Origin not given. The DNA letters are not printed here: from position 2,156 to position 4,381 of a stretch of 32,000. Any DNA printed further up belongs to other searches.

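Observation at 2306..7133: Divergent pair next to the Ced-like operon: polytopic-membrane HerA/FtsK-type ATPase and Lhr-type helicase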

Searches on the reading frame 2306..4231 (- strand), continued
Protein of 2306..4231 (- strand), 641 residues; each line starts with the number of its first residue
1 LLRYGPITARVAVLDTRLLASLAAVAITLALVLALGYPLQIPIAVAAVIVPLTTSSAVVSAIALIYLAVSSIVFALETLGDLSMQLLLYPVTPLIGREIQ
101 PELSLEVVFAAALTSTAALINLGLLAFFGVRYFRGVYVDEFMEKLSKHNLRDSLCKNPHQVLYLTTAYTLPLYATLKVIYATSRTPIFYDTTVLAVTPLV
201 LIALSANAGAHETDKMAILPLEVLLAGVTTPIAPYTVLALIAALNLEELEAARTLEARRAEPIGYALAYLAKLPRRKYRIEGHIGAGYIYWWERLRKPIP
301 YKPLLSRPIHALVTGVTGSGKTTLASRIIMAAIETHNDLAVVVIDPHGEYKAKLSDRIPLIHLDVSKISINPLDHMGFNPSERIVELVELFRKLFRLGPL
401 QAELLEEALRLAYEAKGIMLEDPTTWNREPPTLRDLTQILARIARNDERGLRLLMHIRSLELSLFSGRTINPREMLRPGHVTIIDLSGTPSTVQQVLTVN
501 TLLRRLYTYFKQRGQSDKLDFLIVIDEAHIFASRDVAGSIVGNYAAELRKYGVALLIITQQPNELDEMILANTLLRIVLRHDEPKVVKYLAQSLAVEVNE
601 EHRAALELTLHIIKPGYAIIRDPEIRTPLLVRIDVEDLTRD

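Call 36: find_related_loci(query=A2, collection=genome_contigs, flank=10000)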
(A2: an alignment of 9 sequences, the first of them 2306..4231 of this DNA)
Query A2 (641 aa) in genome_contigs; peptide patterns used: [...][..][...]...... (x = any residue, [..] = any of these).
600 stretches matched a pattern (row limit reached: there are more); 540 encode a relative of the query (tblastn E <= 1e-3); the best 80 are kept; 80 distinct loci.
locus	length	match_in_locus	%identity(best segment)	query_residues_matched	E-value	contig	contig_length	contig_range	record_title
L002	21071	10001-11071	35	287-633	2e-59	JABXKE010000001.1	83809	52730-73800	MAG: Pyrodictium sp. isolate DIMAG01 contig, whole genome shotgun sequence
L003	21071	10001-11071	35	287-633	2e-57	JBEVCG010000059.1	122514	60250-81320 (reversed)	MAG: Thermoproteota archaeon isolate 2_1_SS_W3_F1_Bin023_Water NODE_6_length_122514_cov_7.455704, whole genome shotgun s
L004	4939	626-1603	35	274-601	3e-45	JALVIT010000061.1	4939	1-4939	MAG: Desulfurococcales archaeon isolate A1_metabat1_scaf2bin.151 A1_NODE_18611_length_4939_cov_1.920200, whole genome sh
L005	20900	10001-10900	33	310-614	3e-38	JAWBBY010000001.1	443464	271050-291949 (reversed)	MAG: Desulfurococcaceae archaeon isolate GMQP_201705_bins_42 GMQP_201705_bins_42_scaffold_1, whole genome shotgun sequen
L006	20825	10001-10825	30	310-592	8e-36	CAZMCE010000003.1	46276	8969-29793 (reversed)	MAG TPA_asm: uncultured Thermosphaera sp. isolate SRP104967_co1_59 genome assembly, contig: NODE_225_length_46276_cov_23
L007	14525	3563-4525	30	310-633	1e-24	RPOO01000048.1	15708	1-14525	MAG: Methanothrix sp. isolate bin.308 Contig_421158, whole genome shotgun sequence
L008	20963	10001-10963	29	310-633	6e-24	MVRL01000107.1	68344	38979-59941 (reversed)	MAG: Methanosaeta sp. PtaU1.Bin112 A4E49_contig000107, whole genome shotgun sequence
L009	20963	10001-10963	30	310-633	2e-23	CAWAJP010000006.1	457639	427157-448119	MAG: uncultured Methanosarcinales archaeon isolate MFD02416.bin.1.253 genome assembly, contig: contig_26980, whole genom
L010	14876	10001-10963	29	310-633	3e-23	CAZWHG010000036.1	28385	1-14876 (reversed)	MAG TPA_asm: uncultured Methanotrichaceae archaeon isolate SRP302447_co4_766 genome assembly, contig: NODE_4362_length_2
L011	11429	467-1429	29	310-633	3e-23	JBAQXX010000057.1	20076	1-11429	MAG: Methanothrix sp. isolate MFD12019_ilm_asm_bin55 k127_127748, whole genome shotgun sequence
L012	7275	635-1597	29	310-633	2e-23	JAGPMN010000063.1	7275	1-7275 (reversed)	MAG: Methanothrix sp. isolate Gw_SlDig_bin_272 Gw_SlDig_21771_length_7275_cov_63.207471, whole genome shotgun sequence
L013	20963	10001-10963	29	310-633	5e-23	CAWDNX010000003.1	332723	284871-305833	MAG: Methanotrichaceae archaeon isolate MFD04716.bin.2.158 genome assembly, contig: contig_16845, whole genome shotgun s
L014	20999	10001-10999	30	254-595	8e-23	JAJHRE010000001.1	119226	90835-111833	MAG: Desulfurococcaceae archaeon isolate Bin S28 scaffold_17_c1, whole genome shotgun sequence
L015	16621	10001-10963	29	310-633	7e-23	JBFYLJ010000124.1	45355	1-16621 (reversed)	MAG: Methanothrix sp. isolate PPR_0032 k121_1527571, whole genome shotgun sequence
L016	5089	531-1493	29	310-633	5e-23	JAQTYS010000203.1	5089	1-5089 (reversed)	MAG: Methanothrix sp. isolate STC_42 NODE_48626_length_5089_cov_5.998388_Sandtown_C, whole genome shotgun sequence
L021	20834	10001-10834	29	310-595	1e-22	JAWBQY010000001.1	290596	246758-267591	MAG: Sulfolobales archaeon isolate JZ-1_201705_bins_57 JZ-1_201705_bins_57_scaffold_1, whole genome shotgun sequence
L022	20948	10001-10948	26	310-633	1e-22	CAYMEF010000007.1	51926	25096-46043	MAG TPA_asm: uncultured Thermoplasmatales archaeon isolate SRP271791_co2_51 genome assembly, contig: NODE_61_length_5192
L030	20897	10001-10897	28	293-595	2e-21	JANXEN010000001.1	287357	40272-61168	MAG: Sulfolobales archaeon isolate SKYB66 NODE_1_length_287357_cov_10.164018, whole genome shotgun sequence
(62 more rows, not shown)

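Call 38: search_protein_families(library=ncbifam, proteins=[L021:9227-10945:+, L030:9296-11008:+, L014:9413-11110:+, L005:9092-11008:+, L006:9041-10972:+, L002:9113-11095:+, L007:3119-4738:+, L022:9560-10999:+], max_evalue=1e-12)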
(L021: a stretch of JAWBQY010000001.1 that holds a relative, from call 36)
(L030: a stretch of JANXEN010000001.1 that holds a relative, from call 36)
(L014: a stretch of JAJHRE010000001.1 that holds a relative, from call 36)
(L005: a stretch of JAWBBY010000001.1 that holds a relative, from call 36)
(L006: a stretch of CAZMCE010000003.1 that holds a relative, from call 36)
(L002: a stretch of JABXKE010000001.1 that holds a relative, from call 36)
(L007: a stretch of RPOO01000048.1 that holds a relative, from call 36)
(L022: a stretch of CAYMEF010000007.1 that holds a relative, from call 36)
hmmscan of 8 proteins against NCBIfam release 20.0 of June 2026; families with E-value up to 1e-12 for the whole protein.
L021:9227-10945:+ (572 aa): 5 families
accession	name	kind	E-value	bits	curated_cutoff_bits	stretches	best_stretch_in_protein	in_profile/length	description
NF053655.1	CedD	equivalog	2e-28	99.4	600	1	248-522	211-479/527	DNA-translocating ATPase CedD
NF041017.1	DNA_import_CedB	equivalog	1.2e-21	77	700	1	252-561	270-575/590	DNA import protein CedB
NF045975.1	VirB4_plasma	equivalog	2.6e-14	51.9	590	0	256-309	514-568/894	Mbov_0397 family ICE element conjugal transfer ATPase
NF040819.1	helicase_HerA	equivalog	5.6e-13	48.3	970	0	461-558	402-500/561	DNA double-strand break repair helicase HerA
NF040937.1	HerA_Thermprot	equivalog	9.9e-13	47.3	800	0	426-558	309-447/487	DNA double-strand break repair helicase HerA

L030:9296-11008:+ (570 aa): 6 families
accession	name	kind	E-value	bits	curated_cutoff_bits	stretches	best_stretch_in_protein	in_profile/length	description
NF053655.1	CedD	equivalog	1.4e-24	86.7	600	1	249-514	212-473/527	DNA-translocating ATPase CedD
NF045975.1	VirB4_plasma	equivalog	2.6e-19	68.5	590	0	256-320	514-582/894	Mbov_0397 family ICE element conjugal transfer ATPase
NF041017.1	DNA_import_CedB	equivalog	8.4e-18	64.3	700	1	252-505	270-520/590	DNA import protein CedB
NF040819.1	helicase_HerA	equivalog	1e-14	54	970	0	444-556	387-500/561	DNA double-strand break repair helicase HerA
TIGR02746.1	TraC-F-type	equivalog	1.1e-13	50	567.05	1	256-515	429-699/800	type IV secretion system protein TraC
NF040937.1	HerA_Thermprot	equivalog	3.1e-13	49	800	1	256-530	139-424/487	DNA double-strand break repair helicase HerA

L014:9413-11110:+ (565 aa): 6 families
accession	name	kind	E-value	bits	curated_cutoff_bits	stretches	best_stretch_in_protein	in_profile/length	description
NF053655.1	CedD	equivalog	2.5e-28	99.1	600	1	244-515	210-479/527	DNA-translocating ATPase CedD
NF041017.1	DNA_import_CedB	equivalog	3.8e-21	75.3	700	1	245-500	266-520/590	DNA import protein CedB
NF040937.1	HerA_Thermprot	equivalog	7.5e-17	60.9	800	1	245-525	132-424/487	DNA double-strand break repair helicase HerA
NF045975.1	VirB4_plasma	equivalog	1.4e-15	56.1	590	0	251-317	512-582/894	Mbov_0397 family ICE element conjugal transfer ATPase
NF040819.1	helicase_HerA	equivalog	1e-14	54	970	0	443-526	391-478/561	DNA double-strand break repair helicase HerA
TIGR02746.1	TraC-F-type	equivalog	7e-13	47.4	567.05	0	253-509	429-698/800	type IV secretion system protein TraC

L005:9092-11008:+ (638 aa): 3 families
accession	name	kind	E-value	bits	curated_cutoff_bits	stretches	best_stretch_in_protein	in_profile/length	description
NF053655.1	CedD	equivalog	1.3e-19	70.3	600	1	303-570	222-479/527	DNA-translocating ATPase CedD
NF033849.1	ser_rich_anae_1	subfamily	5.8e-16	57.1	650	0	302-475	759-948/1163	serine-rich protein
NF045971.1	conju_CD1110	equivalog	5.2e-15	54.8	325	1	290-551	403-669/752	VirB4-like conjugal transfer ATPase, CD1110 family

L006:9041-10972:+ (643 aa): 2 families
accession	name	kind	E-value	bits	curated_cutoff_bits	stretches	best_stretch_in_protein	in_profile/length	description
NF053655.1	CedD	equivalog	9.9e-16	57.5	600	1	309-584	212-479/527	DNA-translocating ATPase CedD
NF041017.1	DNA_import_CedB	equivalog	1.2e-15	57.1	700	1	309-582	265-536/590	DNA import protein CedB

L002:9113-11095:+ (660 aa): 6 families
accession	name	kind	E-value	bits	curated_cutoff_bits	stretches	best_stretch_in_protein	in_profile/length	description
NF041017.1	DNA_import_CedB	equivalog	2.6e-19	69.3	700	1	319-608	273-545/590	DNA import protein CedB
NF040819.1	helicase_HerA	equivalog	2.4e-15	56.1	970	0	526-606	390-472/561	DNA double-strand break repair helicase HerA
NF053655.1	CedD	equivalog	1.2e-13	50.7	600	1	323-596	223-474/527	DNA-translocating ATPase CedD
NF040937.1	HerA_Thermprot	equivalog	2e-13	49.6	800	0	322-604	141-417/487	DNA double-strand break repair helicase HerA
NF042943.1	HerA_antiphage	equivalog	3e-13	49.2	800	0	450-615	354-516/566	anti-phage-associated helicase HerA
NF045975.1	VirB4_plasma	equivalog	3.7e-13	48.1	590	1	320-583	514-805/894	Mbov_0397 family ICE element conjugal transfer ATPase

L007:3119-4738:+ (539 aa): 5 families
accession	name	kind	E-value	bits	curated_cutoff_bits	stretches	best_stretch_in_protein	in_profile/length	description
NF040819.1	helicase_HerA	equivalog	8.5e-53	179.7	970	2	349-482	396-527/561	DNA double-strand break repair helicase HerA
NF040937.1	HerA_Thermprot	equivalog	1.3e-41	142.6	800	1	11-484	3-476/487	DNA double-strand break repair helicase HerA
NF042944.1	HerA_antiphage_2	equivalog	4.9e-34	118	850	1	355-471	427-544/576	anti-phage-associated helicase HerA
NF053655.1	CedD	equivalog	9.6e-28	97.1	600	1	320-470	382-526/527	DNA-translocating ATPase CedD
NF042943.1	HerA_antiphage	equivalog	1.4e-27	96.5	800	1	323-470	398-550/566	anti-phage-associated helicase HerA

L022:9560-10999:+ (479 aa): 5 families
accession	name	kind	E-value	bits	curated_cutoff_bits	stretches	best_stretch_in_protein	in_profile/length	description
NF040819.1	helicase_HerA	equivalog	1.3e-45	156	970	2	348-475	399-529/561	DNA double-strand break repair helicase HerA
NF040937.1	HerA_Thermprot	equivalog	1.9e-42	145.3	800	2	310-465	302-463/487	DNA double-strand break repair helicase HerA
NF042943.1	HerA_antiphage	equivalog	7.5e-30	104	800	1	314-464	393-550/566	anti-phage-associated helicase HerA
NF053655.1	CedD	equivalog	9.5e-27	93.8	600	1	332-464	402-526/527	DNA-translocating ATPase CedD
NF042944.1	HerA_antiphage_2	equivalog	7.3e-23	81.1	850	1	346-465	422-544/576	anti-phage-associated helicase HerA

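Call 46: find_encoding_contigs(protein=P0009, flank=10000, max_places=2)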
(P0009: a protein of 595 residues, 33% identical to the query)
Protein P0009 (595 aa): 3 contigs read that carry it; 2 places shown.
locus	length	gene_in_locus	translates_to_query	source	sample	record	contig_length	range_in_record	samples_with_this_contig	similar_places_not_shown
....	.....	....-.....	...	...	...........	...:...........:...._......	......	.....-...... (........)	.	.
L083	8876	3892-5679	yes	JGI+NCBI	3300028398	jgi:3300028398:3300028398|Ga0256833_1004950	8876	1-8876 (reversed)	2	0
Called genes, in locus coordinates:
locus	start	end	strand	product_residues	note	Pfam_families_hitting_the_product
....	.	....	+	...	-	?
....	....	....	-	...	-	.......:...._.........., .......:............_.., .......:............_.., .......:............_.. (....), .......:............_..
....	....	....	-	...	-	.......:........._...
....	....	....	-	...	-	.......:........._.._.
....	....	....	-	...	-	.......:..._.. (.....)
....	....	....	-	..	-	-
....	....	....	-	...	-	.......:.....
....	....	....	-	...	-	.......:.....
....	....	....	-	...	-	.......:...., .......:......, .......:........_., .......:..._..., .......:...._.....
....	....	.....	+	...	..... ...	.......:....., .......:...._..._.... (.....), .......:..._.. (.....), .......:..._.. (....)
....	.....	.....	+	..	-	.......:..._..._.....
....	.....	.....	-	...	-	-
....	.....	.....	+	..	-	-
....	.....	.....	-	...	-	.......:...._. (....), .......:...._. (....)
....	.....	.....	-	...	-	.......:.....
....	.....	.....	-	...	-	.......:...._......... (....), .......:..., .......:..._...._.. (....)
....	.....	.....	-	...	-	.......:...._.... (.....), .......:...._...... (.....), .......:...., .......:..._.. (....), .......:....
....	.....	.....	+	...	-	-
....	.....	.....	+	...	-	-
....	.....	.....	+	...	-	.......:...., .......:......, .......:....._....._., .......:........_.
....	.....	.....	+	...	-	-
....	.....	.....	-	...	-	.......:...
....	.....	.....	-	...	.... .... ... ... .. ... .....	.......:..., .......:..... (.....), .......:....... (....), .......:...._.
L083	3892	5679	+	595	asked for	PF01935:DUF87, PF10412:TrwB_AAD_bind (faint), PF13401:AAA_22 (faint), PF12846:AAA_10 (weak)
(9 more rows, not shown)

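Call 47: find_encoding_contigs(protein=P0013, flank=10000, max_places=1)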
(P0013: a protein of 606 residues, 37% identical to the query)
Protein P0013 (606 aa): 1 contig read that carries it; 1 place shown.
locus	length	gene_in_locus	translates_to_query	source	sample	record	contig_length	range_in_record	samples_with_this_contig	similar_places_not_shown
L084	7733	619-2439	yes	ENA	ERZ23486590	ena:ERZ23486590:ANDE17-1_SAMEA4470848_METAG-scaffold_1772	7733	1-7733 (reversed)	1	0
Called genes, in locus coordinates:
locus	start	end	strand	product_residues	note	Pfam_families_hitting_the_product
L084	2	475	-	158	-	?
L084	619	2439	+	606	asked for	PF01580:FtsK_SpoIIIE (faint), PF04851:ResIII (faint), PF01935:DUF87, PF10412:TrwB_AAD_bind (faint), PF12846:AAA_10 (faint)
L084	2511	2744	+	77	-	PF12136:RNA_pol_Rpo13 (faint)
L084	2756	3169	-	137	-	-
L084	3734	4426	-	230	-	PF02747:PCNA_C (weak)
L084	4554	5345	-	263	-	PF01904:DUF72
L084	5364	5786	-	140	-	PF04014:MazE_antitoxin (weak)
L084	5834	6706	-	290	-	PF00142:Fer4_NifH (faint), PF10609:ParA, PF01656:CbiA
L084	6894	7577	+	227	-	-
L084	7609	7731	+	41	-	?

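Call 48: find_encoding_contigs(protein=P0014, flank=10000, max_places=1)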
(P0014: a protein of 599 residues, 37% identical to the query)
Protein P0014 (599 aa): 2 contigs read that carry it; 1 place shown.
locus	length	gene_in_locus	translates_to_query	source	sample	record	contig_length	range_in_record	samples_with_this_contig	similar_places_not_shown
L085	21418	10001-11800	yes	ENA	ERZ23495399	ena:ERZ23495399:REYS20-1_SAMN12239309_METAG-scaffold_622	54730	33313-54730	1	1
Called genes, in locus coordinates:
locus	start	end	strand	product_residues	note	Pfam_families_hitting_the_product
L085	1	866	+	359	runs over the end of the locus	-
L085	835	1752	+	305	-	-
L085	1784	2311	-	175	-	PF13847:Methyltransf_31 (weak), PF08241:Methyltransf_11, PF08242:Methyltransf_12 (weak), PF13649:Methyltransf_25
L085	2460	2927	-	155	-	PF00203:Ribosomal_S19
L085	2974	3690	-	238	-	PF00181:Ribosomal_L2_N (weak), PF03947:Ribosomal_L2_C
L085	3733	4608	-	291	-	PF05872:HerA_C (faint), PF01637:ATPase_2 (weak), PF12846:AAA_10 (weak), PF13604:AAA_30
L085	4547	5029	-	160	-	-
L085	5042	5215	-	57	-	-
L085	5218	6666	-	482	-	PF27251:CedA1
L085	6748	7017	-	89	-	PF27251:CedA1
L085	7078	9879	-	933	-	PF04851:ResIII, PF00270:DEAD, PF00271:Helicase_C, PF19306:WHD_Lhr, PF08494:DEAD_assoc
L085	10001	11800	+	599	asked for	PF01935:DUF87, PF10412:TrwB_AAD_bind (faint), PF12846:AAA_10 (faint), PF13401:AAA_22 (faint), PF05872:HerA_C (weak)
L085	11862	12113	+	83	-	PF12136:RNA_pol_Rpo13 (faint)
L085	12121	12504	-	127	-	-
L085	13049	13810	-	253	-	PF00705:PCNA_N (weak)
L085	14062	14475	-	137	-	PF04014:MazE_antitoxin (weak)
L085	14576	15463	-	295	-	PF10609:ParA, PF01656:CbiA, PF02374:ArsA_ATPase (faint), PF13614:AAA_31 (weak)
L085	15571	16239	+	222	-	-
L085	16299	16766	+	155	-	-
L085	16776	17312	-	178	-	PF10051:DUF2286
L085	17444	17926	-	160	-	PF06325:PrmA (weak), PF12847:Methyltransf_18 (faint), PF13847:Methyltransf_31 (weak), PF13649:Methyltransf_25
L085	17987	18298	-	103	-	-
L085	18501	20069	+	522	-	PF01850:PIN, PF00437:T2SSE (faint), PF20720:nSTAND3 (weak), PF27298:PINA_C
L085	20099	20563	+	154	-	PF01870:Hjc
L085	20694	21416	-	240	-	?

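Call 49: find_encoding_contigs(protein=P0022, flank=10000, max_places=1)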
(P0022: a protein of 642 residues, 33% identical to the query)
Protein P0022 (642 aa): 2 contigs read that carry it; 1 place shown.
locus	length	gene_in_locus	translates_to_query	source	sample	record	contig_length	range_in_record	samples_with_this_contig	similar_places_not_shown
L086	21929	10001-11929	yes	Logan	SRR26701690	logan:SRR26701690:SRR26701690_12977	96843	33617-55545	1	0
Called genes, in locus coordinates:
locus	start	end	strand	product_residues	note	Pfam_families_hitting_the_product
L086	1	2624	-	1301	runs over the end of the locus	-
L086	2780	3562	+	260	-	-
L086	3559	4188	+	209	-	PF00092:VWA, PF13519:VWA_2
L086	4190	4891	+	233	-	-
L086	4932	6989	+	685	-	PF00037:Fer4 (faint), PF13183:Fer4_8 (faint), PF01507:PAPS_reduct, PF12837:Fer4_6 (faint), PF12838:Fer4_7 (weak), PF13187:Fer4_9 (weak), PF14697:Fer4_21 (weak)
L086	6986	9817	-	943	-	PF00270:DEAD, PF00271:Helicase_C, PF19306:WHD_Lhr, PF08494:DEAD_assoc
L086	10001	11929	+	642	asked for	PF01580:FtsK_SpoIIIE, PF01935:DUF87, PF05872:HerA_C (faint), PF10412:TrwB_AAD_bind (faint), PF12846:AAA_10 (faint), PF13401:AAA_22 (faint), PF19044:P-loop_TraG (faint)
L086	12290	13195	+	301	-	PF09140:MipZ (faint), PF00142:Fer4_NifH (faint), PF01656:CbiA, PF10609:ParA, PF13614:AAA_31 (weak)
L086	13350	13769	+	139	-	PF04014:MazE_antitoxin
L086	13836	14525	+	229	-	PF00753:Lactamase_B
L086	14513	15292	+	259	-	PF01904:DUF72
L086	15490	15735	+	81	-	-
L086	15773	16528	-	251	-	PF00705:PCNA_N, PF02747:PCNA_C (faint)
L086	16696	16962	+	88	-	-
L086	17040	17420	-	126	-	-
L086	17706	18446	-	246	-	PF00156:Pribosyltran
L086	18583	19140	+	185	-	-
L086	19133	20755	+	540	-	PF00270:DEAD, PF04851:ResIII, PF16203:ERCC3_RAD25_C, PF00271:Helicase_C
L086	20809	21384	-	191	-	PF01558:POR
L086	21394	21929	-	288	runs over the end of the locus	PF02775:TPP_enzyme_C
